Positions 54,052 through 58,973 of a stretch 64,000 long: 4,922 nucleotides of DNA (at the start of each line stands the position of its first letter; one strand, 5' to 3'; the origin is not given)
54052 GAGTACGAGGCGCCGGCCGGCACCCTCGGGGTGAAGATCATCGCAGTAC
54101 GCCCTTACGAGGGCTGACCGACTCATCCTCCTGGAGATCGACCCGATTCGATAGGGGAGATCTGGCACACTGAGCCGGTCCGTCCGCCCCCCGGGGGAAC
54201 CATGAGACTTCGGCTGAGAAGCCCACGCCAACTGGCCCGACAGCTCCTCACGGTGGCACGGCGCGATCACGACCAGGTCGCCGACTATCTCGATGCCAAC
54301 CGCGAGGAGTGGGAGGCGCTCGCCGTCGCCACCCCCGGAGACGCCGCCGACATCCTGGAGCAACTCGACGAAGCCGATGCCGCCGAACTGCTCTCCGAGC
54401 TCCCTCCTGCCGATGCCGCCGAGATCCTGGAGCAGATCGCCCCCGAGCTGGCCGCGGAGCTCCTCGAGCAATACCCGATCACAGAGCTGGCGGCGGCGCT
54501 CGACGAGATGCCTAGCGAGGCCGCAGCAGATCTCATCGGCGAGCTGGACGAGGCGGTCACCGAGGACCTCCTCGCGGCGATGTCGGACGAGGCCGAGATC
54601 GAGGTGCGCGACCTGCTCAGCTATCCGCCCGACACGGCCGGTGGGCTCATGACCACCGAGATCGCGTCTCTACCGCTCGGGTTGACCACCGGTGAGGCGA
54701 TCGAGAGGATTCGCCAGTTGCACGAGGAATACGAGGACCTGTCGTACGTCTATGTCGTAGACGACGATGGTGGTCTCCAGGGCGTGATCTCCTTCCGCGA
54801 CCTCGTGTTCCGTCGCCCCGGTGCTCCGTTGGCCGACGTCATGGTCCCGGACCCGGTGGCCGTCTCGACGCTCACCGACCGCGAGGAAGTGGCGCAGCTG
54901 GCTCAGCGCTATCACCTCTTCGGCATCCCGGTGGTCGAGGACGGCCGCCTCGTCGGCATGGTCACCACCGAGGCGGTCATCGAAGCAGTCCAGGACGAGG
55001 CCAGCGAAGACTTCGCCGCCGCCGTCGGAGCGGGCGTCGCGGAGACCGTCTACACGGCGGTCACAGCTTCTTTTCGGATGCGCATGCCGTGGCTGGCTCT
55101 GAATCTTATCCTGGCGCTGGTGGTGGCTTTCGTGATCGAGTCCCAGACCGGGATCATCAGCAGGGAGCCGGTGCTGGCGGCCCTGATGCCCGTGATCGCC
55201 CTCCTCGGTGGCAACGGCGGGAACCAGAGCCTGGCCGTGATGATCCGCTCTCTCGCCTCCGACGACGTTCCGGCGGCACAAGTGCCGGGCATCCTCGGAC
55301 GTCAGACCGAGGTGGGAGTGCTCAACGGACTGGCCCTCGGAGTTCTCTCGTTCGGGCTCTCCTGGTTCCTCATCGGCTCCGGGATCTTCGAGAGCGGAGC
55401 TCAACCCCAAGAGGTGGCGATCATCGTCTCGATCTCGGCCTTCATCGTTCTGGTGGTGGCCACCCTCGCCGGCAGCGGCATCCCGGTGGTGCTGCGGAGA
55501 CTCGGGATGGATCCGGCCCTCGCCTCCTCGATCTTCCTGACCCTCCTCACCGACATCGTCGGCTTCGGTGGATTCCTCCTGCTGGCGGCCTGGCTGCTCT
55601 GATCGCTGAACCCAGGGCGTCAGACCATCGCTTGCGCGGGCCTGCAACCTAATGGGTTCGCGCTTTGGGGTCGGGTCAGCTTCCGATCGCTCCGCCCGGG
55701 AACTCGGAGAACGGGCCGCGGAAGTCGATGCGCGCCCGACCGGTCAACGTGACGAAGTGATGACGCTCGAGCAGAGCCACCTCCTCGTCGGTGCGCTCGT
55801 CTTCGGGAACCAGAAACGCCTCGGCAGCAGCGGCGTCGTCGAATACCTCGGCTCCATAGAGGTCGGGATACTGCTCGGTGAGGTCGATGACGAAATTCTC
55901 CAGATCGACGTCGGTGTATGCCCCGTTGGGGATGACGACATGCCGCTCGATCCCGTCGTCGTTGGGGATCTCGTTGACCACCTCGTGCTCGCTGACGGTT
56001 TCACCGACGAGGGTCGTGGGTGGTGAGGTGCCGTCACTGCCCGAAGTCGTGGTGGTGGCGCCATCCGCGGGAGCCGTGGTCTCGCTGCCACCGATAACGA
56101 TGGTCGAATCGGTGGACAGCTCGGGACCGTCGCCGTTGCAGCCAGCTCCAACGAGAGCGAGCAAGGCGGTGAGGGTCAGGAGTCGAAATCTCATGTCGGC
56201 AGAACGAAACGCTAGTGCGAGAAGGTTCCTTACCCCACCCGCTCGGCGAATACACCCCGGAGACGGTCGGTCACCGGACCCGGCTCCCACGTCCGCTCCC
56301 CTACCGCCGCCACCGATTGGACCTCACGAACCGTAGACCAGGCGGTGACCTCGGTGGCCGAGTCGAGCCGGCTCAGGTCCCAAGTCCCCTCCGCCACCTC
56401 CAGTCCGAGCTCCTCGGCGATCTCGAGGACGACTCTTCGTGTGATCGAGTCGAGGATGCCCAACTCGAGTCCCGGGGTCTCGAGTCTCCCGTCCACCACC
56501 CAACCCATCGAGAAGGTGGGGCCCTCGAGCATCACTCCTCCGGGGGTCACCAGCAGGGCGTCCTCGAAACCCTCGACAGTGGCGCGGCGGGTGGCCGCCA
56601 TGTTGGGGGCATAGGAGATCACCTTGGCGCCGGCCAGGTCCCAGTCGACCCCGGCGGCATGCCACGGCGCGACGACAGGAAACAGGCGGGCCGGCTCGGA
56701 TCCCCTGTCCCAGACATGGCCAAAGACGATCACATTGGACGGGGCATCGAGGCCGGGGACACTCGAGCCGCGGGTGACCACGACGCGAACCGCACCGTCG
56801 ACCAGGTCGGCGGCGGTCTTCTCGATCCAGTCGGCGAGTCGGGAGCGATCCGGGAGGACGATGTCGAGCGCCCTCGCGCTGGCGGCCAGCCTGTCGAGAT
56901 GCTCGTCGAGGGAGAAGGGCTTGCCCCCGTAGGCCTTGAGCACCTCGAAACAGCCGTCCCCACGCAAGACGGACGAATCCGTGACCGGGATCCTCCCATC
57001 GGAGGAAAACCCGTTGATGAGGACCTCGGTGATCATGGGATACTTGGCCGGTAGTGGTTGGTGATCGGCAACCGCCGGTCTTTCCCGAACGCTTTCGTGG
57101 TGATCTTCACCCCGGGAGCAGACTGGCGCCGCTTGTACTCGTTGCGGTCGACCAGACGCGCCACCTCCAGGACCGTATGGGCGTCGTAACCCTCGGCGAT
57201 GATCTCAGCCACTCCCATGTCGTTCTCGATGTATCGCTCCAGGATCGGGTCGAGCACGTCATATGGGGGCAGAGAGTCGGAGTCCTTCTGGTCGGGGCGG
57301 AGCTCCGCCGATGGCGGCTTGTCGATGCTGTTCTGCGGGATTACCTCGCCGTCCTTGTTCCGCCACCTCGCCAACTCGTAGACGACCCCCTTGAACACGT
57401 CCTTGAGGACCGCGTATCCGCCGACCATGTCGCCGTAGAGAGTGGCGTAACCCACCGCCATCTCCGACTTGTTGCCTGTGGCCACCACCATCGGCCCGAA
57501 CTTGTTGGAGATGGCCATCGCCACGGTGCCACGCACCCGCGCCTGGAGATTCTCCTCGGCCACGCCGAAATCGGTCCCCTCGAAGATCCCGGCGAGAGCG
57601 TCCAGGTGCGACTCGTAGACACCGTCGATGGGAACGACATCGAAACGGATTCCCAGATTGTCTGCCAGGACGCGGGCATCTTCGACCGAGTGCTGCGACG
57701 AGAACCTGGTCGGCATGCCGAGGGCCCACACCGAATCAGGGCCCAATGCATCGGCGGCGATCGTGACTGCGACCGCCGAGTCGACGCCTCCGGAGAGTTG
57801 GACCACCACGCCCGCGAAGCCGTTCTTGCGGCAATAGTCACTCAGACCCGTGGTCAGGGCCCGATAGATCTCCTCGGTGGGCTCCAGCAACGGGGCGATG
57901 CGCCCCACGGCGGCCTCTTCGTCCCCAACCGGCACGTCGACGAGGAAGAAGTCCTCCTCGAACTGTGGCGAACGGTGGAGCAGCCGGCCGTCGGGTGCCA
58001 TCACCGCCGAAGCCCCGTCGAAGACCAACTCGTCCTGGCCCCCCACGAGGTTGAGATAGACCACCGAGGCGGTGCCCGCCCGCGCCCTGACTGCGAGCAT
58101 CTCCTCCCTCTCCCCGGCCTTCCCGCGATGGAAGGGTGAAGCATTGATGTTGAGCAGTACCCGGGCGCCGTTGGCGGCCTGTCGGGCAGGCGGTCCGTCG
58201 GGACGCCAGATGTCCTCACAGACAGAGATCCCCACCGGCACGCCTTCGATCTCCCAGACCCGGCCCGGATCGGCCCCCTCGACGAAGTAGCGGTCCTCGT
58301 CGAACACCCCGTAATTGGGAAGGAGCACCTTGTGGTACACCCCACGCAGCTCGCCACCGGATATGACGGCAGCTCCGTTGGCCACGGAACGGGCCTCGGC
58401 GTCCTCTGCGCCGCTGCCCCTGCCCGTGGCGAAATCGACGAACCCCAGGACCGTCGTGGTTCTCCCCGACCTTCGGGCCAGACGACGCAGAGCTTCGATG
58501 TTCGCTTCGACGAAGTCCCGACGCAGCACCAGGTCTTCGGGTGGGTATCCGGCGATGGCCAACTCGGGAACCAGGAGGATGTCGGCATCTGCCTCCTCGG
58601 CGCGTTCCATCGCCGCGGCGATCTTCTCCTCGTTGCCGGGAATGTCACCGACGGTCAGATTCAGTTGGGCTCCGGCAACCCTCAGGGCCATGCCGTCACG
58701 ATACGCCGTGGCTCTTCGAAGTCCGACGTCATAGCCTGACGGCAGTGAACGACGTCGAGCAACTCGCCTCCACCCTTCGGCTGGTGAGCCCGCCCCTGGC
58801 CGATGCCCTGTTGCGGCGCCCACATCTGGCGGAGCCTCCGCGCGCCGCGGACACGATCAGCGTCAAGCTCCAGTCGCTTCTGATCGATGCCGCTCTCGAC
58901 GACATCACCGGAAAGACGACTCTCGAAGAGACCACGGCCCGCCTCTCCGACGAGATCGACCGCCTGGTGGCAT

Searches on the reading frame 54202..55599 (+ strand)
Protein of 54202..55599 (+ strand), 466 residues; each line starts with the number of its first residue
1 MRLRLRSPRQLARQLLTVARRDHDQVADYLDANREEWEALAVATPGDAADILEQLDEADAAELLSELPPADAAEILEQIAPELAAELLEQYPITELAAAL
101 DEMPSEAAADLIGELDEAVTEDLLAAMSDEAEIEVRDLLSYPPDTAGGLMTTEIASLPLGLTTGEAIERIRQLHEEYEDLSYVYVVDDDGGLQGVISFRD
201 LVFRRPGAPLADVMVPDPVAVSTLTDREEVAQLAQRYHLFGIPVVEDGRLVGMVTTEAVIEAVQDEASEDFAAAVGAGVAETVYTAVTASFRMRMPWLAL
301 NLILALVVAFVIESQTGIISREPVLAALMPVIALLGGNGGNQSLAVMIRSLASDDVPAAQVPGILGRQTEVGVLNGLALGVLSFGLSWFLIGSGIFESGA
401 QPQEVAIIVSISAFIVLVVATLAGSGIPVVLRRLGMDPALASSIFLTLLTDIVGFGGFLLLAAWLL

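Call 21: search_protein_families(library=ncbifam, max_evalue=0.00001, proteins=[window:54202-55599:+])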
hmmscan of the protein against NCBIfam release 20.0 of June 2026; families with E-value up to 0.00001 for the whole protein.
window:54202-55599:+ (466 aa): 3 families
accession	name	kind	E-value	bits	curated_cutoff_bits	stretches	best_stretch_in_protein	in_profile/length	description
TIGR00400.1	mgtE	equivalog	4e-94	315.9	232.75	1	40-466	27-447/450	magnesium transporter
NF038279.1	TF_CBS_SpxR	exception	1.7e-06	27.1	600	1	165-270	207-312/427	CBS-HotDog domain-containing transcription factor SpxR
TIGR01186.1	proV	subfamily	9.9e-06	24.9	326.6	0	172-266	266-360/363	betaine/proline/choline family ABC transporter ATP-binding protein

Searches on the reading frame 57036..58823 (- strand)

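Call 21: search_protein_families(library=ncbifam, max_evalue=0.00001, proteins=[window:57036-58823:-])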
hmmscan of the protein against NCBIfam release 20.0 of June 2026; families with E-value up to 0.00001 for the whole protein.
window:57036-58823:- (596 aa): 9 families
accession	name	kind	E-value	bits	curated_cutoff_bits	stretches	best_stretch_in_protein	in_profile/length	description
NF010588.0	PRK13981.1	equivalog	1.1e-213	710.6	479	1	45-593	3-544/546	NAD+ synthase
NF002730.0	PRK02628.1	equivalog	2e-55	188.2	473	2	42-291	9-268/677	NAD(+) synthase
TIGR00552.1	nadE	equivalog_domain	6.3e-55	186.1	63.65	1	319-574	5-243/251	NAD(+) synthase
NF010587.0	PRK13980.1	equivalog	8.4e-55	185.8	255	1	317-567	12-254/267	NAD+ synthase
NF002048.0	PRK00876.1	subfamily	4.2e-22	78.4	313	1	316-404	20-105/330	NAD(+) synthase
TIGR03381.1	agmatine_aguB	equivalog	3.5e-11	43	410.25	1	48-296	2-252/279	N-carbamoylputrescine amidase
NF001979.1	PRK00768.1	equivalog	5e-09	36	250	1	309-531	11-239/266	NAD(+) synthase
TIGR00268.2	TIGR00268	equivalog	1.9e-08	33.9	150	1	337-404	14-81/259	ATP-dependent sacrificial sulfur transferase LarE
NF033621.1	de_GSH_amidase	exception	2.3e-08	33.7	355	1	60-285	12-224/260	deaminated glutathione amidase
